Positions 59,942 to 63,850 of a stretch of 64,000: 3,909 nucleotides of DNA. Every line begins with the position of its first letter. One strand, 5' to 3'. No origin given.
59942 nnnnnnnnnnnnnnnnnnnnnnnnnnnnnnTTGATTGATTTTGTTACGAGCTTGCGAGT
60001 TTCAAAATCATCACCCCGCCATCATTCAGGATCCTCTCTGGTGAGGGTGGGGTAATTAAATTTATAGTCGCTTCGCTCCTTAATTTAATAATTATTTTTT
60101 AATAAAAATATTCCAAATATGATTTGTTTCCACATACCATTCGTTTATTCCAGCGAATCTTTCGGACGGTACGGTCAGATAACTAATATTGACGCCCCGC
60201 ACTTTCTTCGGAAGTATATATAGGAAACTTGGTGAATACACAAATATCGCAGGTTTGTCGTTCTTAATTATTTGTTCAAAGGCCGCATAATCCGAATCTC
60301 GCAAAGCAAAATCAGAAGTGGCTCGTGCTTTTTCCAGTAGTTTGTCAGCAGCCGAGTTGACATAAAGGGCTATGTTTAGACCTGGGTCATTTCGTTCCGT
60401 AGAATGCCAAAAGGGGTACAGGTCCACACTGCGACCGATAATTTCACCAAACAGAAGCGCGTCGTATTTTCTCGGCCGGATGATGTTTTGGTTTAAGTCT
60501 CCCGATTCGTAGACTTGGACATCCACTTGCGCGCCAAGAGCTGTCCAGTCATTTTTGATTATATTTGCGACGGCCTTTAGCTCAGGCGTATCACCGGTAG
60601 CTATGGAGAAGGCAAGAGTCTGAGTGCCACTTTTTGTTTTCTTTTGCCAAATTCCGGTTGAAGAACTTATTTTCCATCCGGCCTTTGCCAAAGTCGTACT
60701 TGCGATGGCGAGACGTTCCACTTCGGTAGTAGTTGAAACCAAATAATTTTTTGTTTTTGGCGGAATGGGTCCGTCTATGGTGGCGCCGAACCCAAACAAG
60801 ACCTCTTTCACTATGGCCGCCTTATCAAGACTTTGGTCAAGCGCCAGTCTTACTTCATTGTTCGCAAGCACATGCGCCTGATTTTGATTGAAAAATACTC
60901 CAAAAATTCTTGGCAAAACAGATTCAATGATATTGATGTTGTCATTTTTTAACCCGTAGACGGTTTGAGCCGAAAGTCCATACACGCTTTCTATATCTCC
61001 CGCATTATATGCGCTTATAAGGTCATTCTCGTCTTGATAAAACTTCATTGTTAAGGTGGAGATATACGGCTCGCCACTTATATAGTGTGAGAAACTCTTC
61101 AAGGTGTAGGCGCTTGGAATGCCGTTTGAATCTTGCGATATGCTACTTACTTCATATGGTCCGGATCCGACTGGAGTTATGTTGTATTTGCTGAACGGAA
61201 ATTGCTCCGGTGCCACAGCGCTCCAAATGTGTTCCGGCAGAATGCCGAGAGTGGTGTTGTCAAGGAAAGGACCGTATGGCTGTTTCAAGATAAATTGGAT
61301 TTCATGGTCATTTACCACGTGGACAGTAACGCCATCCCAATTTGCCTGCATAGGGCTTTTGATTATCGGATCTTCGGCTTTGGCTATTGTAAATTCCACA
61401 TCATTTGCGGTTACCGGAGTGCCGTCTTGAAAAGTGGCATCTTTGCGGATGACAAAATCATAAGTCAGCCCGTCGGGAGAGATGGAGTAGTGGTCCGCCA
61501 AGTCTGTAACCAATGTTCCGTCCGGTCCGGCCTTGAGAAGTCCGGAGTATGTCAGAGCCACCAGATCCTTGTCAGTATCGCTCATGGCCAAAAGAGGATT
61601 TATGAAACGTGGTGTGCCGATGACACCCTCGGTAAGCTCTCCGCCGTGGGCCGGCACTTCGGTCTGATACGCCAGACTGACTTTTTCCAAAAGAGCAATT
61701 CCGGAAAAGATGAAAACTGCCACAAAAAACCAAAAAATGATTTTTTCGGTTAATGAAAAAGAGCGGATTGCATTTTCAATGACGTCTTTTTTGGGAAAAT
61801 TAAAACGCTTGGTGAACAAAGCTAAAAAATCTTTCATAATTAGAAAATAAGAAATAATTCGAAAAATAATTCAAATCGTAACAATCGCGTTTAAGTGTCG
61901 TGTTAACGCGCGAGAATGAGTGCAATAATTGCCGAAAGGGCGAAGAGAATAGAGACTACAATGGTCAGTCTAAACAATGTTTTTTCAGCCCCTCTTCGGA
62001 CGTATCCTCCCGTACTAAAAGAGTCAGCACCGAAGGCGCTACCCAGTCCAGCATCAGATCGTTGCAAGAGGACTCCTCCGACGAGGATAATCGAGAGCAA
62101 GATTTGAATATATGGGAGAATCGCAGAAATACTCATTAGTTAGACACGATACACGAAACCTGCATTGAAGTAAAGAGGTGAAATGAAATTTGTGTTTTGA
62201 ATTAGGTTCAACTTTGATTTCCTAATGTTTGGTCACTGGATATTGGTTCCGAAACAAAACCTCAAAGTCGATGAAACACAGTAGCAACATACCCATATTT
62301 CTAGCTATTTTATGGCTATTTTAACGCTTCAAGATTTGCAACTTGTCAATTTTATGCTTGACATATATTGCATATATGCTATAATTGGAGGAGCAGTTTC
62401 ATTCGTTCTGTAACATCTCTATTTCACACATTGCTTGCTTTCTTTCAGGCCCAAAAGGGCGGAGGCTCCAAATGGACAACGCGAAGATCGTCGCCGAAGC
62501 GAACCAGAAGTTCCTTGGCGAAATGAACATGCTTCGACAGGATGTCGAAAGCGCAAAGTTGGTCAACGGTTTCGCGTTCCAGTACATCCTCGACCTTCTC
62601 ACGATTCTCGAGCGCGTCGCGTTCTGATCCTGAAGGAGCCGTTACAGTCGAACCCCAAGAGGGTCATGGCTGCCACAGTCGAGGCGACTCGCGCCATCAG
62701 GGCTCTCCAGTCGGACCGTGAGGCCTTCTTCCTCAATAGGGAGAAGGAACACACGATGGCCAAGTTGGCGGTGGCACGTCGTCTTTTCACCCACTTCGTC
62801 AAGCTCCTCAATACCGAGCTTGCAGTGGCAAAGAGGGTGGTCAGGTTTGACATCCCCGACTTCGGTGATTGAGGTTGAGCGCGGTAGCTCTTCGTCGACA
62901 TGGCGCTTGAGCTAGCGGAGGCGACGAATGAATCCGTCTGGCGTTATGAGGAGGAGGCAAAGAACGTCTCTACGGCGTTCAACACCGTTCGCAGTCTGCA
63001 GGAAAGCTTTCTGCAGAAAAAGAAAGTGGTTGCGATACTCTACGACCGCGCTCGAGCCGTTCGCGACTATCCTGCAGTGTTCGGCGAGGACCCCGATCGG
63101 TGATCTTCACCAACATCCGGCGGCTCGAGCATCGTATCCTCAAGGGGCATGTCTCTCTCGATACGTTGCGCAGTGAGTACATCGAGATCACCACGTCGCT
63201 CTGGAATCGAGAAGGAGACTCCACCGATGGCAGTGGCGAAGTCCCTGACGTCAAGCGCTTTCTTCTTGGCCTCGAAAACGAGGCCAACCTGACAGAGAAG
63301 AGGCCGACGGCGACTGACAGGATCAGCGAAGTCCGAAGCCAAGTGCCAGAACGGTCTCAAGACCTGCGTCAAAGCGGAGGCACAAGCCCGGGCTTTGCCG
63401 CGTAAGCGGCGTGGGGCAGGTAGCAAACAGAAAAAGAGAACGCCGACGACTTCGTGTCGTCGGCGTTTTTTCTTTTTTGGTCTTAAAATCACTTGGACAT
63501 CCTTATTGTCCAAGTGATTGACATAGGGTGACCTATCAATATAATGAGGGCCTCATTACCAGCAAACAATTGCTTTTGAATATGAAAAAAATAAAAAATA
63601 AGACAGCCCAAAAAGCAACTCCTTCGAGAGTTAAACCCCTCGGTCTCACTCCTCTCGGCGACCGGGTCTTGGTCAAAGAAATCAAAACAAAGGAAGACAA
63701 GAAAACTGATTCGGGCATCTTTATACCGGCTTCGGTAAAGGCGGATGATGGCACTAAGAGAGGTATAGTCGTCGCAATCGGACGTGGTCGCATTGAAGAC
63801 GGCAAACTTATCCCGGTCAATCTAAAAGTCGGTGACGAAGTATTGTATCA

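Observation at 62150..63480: GC-rich cassette of four or five small ORFs with a consensus promoter and a strong terminator, inserted between secG and groES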

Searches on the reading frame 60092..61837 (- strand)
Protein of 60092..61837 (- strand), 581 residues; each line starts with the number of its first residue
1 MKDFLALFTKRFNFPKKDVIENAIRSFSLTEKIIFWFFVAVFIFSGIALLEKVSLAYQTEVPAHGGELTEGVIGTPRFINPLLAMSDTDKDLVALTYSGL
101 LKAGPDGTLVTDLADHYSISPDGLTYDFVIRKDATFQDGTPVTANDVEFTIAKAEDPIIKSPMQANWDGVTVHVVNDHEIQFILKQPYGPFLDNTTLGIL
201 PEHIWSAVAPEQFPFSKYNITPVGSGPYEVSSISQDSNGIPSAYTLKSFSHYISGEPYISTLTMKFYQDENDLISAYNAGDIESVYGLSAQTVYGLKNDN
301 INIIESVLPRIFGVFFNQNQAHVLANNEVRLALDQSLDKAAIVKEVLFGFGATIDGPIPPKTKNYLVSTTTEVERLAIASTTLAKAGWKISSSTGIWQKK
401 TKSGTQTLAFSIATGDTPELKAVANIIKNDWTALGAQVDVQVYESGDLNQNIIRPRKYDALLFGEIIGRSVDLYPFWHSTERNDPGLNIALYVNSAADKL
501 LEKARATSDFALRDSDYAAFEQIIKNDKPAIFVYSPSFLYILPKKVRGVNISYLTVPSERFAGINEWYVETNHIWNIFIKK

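Call 13: find_related_loci(query=window:60092-61837:-, collection=genome_contigs, flank=6000)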
Query window:60092-61837:- (581 aa) in genome_contigs; peptide patterns used: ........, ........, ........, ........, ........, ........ (x = any residue, [..] = any of these).
54 stretches matched a pattern; 6 encode a relative of the query (tblastn E <= 1e-3); 6 distinct loci.
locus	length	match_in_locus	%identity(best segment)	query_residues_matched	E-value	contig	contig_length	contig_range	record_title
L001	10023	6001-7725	55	7-581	0e+0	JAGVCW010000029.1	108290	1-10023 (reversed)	MAG: Candidatus Paceibacterota bacterium isolate WC_11 c_000000040084, whole genome shotgun sequence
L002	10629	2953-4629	53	24-580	0e+0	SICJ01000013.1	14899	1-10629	MAG: Candidatus Parcubacteria bacterium isolate Baikal-deep-G202 BACOMB-C19350, whole genome shotgun sequence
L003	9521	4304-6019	48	20-580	0e+0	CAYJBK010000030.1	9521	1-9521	MAG TPA_asm: uncultured Candidatus Saccharibacteria bacterium isolate ERP119705_co9_194 genome assembly, contig: NODE_10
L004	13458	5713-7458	55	1-581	0e+0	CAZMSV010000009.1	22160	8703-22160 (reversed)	MAG TPA_asm: uncultured Candidatus Saccharibacteria bacterium isolate SRP128246_co1_548 genome assembly, contig: NODE_46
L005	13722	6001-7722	53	7-580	0e+0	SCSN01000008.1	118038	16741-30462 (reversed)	MAG: Patescibacteria group bacterium isolate FW215_bin.14 FW215_bin.14-53749, whole genome shotgun sequence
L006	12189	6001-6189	38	17-74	4e-5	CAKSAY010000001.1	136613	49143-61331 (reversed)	MAG: uncultured Oscillospiraceae bacterium isolate REFINED_METABAT215_TOP10_CONTIGS_1500_ASSEMBLY_K77_MERGED__Hadza_MoBi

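Call 28: find_related_loci(query=window:60092-61837:-, collection=metagenome_contigs, flank=5000)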
Query window:60092-61837:- (581 aa) in metagenome_contigs; peptide patterns used: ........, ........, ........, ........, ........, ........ (x = any residue, [..] = any of these).
127 stretches matched a pattern; 5 encode a relative of the query (tblastn E <= 1e-3); 5 distinct loci.
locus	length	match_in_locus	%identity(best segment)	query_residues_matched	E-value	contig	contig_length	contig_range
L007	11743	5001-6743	80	1-581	0e+0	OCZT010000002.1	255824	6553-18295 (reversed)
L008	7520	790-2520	51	6-580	0e+0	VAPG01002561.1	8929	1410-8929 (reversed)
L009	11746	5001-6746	55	1-581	0e+0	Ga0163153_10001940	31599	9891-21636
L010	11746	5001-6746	55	1-581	0e+0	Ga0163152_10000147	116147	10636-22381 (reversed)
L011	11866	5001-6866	35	59-573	2e-63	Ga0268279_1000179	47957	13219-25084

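Call 36: find_homologous_proteins(query=window:60092-61837:-, max_evalue=1e-100)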
Query window:60092-61837:- (581 aa): 5553 proteins with E <= 1e-100 among 8000 candidates; the best 120 are listed.
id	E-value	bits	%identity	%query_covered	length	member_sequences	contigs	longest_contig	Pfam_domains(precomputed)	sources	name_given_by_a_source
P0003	0.0e+0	1268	96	100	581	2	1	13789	PF00496.28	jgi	jgi:peptide/nickel transport system substrate-binding protein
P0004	0.0e+0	1068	80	100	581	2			PF00496.28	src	-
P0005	1.4e-242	825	62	99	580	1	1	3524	PF00496.28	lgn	-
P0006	2.2e-239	814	61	100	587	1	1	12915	PF00496.28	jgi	jgi:peptide/nickel transport system substrate-binding protein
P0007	1.9e-236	805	61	100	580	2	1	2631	PF00496.28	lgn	-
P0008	1.8e-235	801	61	99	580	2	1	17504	PF00496.28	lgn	-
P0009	3.2e-231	787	59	100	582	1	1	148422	PF00496.28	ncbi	-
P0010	5.6e-230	783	58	99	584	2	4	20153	PF00496.28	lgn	-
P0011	3.7e-229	780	59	99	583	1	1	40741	PF00496.28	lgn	-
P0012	6.3e-226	770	61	94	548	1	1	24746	PF00496.28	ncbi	-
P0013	7.4e-223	760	57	99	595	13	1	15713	PF00496.28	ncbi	-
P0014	9.2e-223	759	58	98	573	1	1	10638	PF00496.28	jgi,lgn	jgi:peptide/nickel transport system substrate-binding protein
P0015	9.5e-221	753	56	99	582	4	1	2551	PF00496.28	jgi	-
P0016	5.6e-220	750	55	99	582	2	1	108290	PF00496.28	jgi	jgi:peptide/nickel transport system substrate-binding protein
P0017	3.8e-219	747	56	99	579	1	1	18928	PF00496.28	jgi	jgi:peptide/nickel transport system substrate-binding protein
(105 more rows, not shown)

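Call 37: find_encoding_contigs(protein=P0003, flank=5000, max_places=3)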
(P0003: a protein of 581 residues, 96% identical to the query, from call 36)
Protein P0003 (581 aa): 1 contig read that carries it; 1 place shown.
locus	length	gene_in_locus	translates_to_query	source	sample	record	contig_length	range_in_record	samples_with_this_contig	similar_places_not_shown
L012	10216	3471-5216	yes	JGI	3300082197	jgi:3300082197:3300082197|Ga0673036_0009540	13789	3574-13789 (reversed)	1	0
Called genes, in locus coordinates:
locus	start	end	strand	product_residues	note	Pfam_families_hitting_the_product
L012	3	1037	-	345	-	?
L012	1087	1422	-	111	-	PF00166:Cpn10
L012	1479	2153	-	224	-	-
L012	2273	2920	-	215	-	-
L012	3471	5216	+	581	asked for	PF00496:SBP_bac_5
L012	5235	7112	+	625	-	PF00753:Lactamase_B, PF12706:Lactamase_B_2, PF23023:Anti-Pycsar_Apyc1 (faint), PF07521:RMMBL (faint), PF22505:RNase_J_b_CASP, PF17770:RNase_J_C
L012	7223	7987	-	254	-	PF14023:Bestrophin-like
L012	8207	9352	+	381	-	PF07690:MFS_1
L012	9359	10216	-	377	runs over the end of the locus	-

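Call 38: find_encoding_contigs(protein=P0006, flank=5000, max_places=2)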
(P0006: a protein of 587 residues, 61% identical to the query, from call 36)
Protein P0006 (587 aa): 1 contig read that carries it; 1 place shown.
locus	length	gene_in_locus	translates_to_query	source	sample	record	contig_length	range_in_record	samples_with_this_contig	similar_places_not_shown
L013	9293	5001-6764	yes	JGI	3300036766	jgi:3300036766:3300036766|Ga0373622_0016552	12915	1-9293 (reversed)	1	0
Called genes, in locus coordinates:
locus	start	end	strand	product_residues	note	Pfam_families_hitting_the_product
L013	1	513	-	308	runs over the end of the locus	PF01435:Peptidase_M48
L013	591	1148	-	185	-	PF04011:LemA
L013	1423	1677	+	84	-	-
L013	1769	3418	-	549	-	PF00118:Cpn60_TCP1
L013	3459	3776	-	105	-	PF00166:Cpn10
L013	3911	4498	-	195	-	-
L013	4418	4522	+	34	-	-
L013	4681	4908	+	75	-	PF03840:SecG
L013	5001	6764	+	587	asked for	PF00496:SBP_bac_5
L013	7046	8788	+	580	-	PF00753:Lactamase_B, PF12706:Lactamase_B_2, PF22505:RNase_J_b_CASP, PF17770:RNase_J_C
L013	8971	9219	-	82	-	-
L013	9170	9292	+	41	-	?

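Call 39: find_encoding_contigs(protein=P0008, flank=5000, max_places=2)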
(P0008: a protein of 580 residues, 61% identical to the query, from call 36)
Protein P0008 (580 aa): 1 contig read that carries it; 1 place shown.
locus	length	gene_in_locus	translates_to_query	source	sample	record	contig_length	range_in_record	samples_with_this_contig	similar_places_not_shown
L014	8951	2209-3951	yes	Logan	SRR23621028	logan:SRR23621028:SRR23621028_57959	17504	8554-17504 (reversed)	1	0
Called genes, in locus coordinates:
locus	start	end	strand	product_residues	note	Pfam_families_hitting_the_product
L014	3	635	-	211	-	?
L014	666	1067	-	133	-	PF00166:Cpn10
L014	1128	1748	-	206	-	-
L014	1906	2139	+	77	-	PF03840:SecG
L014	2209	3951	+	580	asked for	PF00496:SBP_bac_5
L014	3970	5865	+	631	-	PF00753:Lactamase_B, PF12706:Lactamase_B_2, PF22505:RNase_J_b_CASP, PF17770:RNase_J_C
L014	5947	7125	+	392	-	PF07690:MFS_1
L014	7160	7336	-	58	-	-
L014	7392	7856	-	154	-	PF10648:Gmad2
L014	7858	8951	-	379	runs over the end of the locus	-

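Call 48: find_encoding_contigs(protein=P0009, flank=5000, max_places=2)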
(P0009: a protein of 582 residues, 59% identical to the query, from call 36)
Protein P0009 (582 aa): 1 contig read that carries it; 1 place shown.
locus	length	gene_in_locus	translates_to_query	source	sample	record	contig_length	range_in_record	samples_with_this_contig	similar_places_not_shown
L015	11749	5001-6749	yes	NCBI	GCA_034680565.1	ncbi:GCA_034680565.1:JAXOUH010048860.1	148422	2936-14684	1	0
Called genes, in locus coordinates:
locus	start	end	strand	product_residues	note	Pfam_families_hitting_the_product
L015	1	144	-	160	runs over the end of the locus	PF00293:NUDIX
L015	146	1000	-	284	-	PF01435:Peptidase_M48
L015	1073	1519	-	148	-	PF06271:RDD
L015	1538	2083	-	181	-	PF04011:LemA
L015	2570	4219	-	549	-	PF00118:Cpn60_TCP1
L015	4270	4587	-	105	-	PF00166:Cpn10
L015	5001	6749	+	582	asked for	PF00496:SBP_bac_5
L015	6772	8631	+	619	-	PF00753:Lactamase_B, PF12706:Lactamase_B_2, PF22505:RNase_J_b_CASP, PF07521:RMMBL (faint), PF17770:RNase_J_C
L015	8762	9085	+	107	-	-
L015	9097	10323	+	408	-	PF12832:MFS_1_like (faint), PF07690:MFS_1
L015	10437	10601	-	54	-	-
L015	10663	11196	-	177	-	PF10648:Gmad2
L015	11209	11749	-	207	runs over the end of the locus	PF00657:Lipase_GDSL, PF13472:Lipase_GDSL_2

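Call 49: find_encoding_contigs(protein=P0011, flank=5000, max_places=2)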
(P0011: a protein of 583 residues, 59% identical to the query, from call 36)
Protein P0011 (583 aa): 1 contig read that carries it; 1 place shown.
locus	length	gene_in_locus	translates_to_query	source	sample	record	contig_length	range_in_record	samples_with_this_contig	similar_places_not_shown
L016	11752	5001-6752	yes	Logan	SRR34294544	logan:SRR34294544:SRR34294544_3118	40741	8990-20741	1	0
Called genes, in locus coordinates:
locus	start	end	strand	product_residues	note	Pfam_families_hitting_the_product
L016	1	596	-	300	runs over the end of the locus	PF01435:Peptidase_M48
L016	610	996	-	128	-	-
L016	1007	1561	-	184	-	PF04011:LemA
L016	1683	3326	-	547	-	PF00118:Cpn60_TCP1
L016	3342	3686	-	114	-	PF00166:Cpn10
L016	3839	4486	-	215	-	-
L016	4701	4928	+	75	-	PF03840:SecG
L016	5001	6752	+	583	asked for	PF00496:SBP_bac_5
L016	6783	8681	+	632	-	PF00753:Lactamase_B, PF12706:Lactamase_B_2, PF22505:RNase_J_b_CASP, PF17770:RNase_J_C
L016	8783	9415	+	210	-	-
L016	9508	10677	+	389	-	PF07690:MFS_1, PF13347:MFS_2 (weak), PF07690:MFS_1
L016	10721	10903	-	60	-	-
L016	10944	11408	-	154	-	PF10648:Gmad2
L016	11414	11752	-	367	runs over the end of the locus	-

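Call 50: find_encoding_contigs(protein=P0012, flank=5000, max_places=2)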
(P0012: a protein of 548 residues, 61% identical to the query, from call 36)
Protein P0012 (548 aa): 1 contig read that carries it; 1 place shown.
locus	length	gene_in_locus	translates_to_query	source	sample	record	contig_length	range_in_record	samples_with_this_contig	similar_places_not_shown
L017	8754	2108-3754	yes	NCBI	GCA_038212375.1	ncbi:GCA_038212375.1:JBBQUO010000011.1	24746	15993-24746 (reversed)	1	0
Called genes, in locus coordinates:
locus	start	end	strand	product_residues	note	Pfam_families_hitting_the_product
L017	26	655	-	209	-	-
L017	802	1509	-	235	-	-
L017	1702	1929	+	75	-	PF03840:SecG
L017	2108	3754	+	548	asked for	PF00496:SBP_bac_5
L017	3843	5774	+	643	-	PF00753:Lactamase_B, PF12706:Lactamase_B_2, PF22505:RNase_J_b_CASP, PF17770:RNase_J_C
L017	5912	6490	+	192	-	-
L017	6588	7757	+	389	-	PF07690:MFS_1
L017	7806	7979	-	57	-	-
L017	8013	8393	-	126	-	PF19605:DUF6110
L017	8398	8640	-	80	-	-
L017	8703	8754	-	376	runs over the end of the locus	-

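Call 81: search_protein_families(library=padloc, proteins=[L012:2273-2920:-], max_evalue=1)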
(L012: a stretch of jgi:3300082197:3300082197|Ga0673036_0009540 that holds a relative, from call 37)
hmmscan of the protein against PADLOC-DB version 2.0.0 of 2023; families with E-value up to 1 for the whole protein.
L012:2273-2920:- (215 aa): 0 families

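Call 82: search_protein_families(library=ncbifam, proteins=[L012:2273-2920:-, L012:1479-2153:-], max_evalue=1)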
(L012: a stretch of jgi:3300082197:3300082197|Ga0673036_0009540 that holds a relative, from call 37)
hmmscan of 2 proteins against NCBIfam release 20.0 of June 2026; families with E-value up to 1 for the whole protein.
L012:2273-2920:- (215 aa): 3 families
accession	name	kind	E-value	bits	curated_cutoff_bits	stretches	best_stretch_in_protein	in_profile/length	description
NF011042.0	PRK14472.1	equivalog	0.022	14.7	198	1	156-202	106-151/175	F0F1 ATP synthase subunit B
NF001067.0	PRK00118.1-2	equivalog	0.093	13.2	156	1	139-203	32-99/110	putative DNA-binding protein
TIGR01682.1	moaD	equivalog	0.17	12.7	66.15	1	134-181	26-73/80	molybdopterin converting factor subunit 1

L012:1479-2153:- (224 aa): 1 family
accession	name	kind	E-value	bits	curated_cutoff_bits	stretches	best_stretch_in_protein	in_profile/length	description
NF047646.1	REP_Tyr_transpos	equivalog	0.00022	21.1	80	1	49-148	26-132/146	REP-associated tyrosine transposase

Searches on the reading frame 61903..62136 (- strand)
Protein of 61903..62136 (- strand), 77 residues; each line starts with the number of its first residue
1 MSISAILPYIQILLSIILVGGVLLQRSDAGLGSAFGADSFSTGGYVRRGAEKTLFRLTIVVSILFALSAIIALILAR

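Call 109: find_encoding_contigs(protein=window:61903-62136:-, flank=4000, max_places=8)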
Protein window:61903-62136:- (77 aa): no gene with exactly this product is on record in the collection.

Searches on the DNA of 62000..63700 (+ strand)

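Call 5: search_rna_families(source=window, start=62000, end=63700, threshold=evalue, max_evalue=10)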
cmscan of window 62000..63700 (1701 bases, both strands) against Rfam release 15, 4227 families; matches with E-value up to 10: 12.
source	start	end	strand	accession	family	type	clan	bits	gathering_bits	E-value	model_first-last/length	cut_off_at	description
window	63415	63468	+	RF00382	DnaX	Cis-reg; frameshift_element;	-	22.9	35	0.026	1-65/65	no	DnaX ribosomal frameshifting element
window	63406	63475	+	RF02074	STnc240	Gene; sRNA;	-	22.9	55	1.8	1-77/77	no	Enterobacterial sRNA STnc240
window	63431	63497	-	RF02074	STnc240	Gene; sRNA;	-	21.1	55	4.3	1-77/77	no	Enterobacterial sRNA STnc240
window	63404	63510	+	RF01770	rimP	Cis-reg; leader;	-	19.2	47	4.3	1-102/102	no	Gammaprotebacteria rimP leader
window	63568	63641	-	RF02716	sno_ncR3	Gene; snRNA; snoRNA; CD-box;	-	18.5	88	0.8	1-75/75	no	Small nucleolar RNA ncR3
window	63433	63473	+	RF03623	mir-1252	Gene; miRNA;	-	18.3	70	8.1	1-65/65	no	mir-1252 microRNA precursor family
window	63421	63491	+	RF00766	mir-335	Gene; miRNA;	-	17.2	64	1.8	1-92/92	no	mir-335 microRNA precursor family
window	63431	63476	+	RF04160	MIR868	Gene; miRNA;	-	17.1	200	3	1-194/194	no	MIR868 microRNA precursor family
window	63261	63306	-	RF01558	TB9Cs4H2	Gene; snRNA; snoRNA; HACA-box;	-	16.9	50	6.9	1-71/71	no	Trypanosomatid snoRNA TB9Cs4H2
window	63439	63474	+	RF02676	Esr41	Gene; sRNA;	-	15.9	102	6.7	1-74/74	no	Enterohemorrhagic E. coli sRNA 41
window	63435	63478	+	RF00489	ctRNA_p42d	Gene; antisense;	-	15.3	50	8.3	1-46/46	no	ctRNA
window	62246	62329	-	RF00571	SNORD65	Gene; snRNA; snoRNA; CD-box;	CL00057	14.1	41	8.2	1-73/73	no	Small nucleolar RNA SNORD65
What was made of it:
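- Tried and rejected: The weak Rfam DnaX hit is the terminator (call 5).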

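Call 71: search_dna_similar(query=window:62386-63480:+, collection=phages, mode=distant, max_evalue=0.01, max_rows=10)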
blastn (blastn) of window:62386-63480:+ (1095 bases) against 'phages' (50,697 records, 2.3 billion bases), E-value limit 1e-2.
No match.

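Call 72: search_dna_similar(query=window:62386-63480:+, collection=plasmids, mode=distant, max_evalue=0.01, max_rows=10)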
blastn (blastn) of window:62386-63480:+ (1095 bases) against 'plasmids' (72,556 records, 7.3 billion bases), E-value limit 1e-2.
No match.

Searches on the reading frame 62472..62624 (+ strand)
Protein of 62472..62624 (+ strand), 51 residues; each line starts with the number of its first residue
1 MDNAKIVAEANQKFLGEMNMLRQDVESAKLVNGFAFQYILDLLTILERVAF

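Call 8: search_protein_families(library=pfam, proteins=[window:62472-62624:+], max_evalue=1)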
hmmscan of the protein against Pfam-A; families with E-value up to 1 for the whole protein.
seq(51 aa): 0 families

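Call 9: search_protein_families(library=phrogs, proteins=[window:62472-62624:+], max_evalue=1)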
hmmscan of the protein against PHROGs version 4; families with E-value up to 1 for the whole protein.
seq(51 aa): 0 families

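Call 81: search_protein_families(library=padloc, proteins=[window:62472-62624:+], max_evalue=1)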
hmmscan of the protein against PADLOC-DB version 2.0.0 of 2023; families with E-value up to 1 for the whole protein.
seq(51 aa): 0 families

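Call 82: search_protein_families(library=ncbifam, proteins=[window:62472-62624:+], max_evalue=1)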
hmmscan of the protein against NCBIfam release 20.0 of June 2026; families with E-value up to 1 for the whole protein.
seq(51 aa): 0 families

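Call 96: list_cluster_members(proteins=[window:62472-62624:+, window:62666-62869:+, window:62900-63100:+, window:63100-63402:+, window:62435-62869:+, window:62385-62624:+])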
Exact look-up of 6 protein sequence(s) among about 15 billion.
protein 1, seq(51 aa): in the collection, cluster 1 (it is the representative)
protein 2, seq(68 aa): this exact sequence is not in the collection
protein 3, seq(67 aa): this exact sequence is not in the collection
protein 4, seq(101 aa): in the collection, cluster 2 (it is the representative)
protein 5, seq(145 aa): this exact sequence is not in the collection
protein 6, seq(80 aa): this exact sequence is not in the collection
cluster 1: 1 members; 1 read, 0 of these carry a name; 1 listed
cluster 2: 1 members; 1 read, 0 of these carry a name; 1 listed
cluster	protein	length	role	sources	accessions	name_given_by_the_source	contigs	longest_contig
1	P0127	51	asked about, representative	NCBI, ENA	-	-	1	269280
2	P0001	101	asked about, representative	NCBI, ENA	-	-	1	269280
